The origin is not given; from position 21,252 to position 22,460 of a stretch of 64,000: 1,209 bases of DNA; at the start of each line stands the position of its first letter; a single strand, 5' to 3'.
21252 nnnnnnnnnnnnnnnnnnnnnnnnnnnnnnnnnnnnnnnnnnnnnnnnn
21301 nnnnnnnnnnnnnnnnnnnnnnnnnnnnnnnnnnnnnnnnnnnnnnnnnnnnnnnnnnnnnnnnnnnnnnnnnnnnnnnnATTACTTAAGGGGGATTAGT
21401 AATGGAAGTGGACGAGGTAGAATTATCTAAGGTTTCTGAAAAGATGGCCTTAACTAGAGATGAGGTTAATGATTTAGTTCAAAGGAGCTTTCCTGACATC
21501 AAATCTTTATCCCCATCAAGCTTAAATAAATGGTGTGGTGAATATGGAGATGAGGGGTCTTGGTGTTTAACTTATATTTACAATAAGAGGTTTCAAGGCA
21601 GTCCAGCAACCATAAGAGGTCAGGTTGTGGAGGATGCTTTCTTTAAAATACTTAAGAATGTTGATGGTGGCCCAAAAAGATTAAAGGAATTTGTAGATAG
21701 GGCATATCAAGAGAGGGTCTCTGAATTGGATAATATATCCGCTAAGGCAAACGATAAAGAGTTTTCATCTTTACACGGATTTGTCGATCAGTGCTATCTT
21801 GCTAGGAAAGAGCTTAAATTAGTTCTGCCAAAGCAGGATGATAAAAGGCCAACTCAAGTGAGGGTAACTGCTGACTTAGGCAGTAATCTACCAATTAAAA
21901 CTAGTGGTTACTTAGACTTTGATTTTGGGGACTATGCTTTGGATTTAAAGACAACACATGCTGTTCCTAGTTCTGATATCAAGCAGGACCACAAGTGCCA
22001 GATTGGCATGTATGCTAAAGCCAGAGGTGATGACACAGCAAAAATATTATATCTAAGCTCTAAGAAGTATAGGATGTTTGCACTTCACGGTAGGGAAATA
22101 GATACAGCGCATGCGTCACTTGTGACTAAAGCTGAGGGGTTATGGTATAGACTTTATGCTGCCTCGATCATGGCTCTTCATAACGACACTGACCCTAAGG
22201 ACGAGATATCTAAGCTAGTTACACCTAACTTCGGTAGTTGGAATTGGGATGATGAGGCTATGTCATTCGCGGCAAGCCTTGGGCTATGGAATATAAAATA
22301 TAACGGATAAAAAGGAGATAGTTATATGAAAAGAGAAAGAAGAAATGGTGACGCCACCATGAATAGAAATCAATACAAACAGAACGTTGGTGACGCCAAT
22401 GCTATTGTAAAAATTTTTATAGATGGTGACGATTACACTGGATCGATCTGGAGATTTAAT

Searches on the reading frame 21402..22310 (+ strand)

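Call 45: search_protein_families(library=phrogs, proteins=[window:21402-22310:+], max_evalue=0.00001)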
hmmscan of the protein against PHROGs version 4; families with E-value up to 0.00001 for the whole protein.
window:21402-22310:+ (302 aa): 1 family
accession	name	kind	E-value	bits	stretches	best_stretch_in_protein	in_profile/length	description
phrog_10230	-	unknown function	4.6e-18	66.4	1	32-292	19-273/279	-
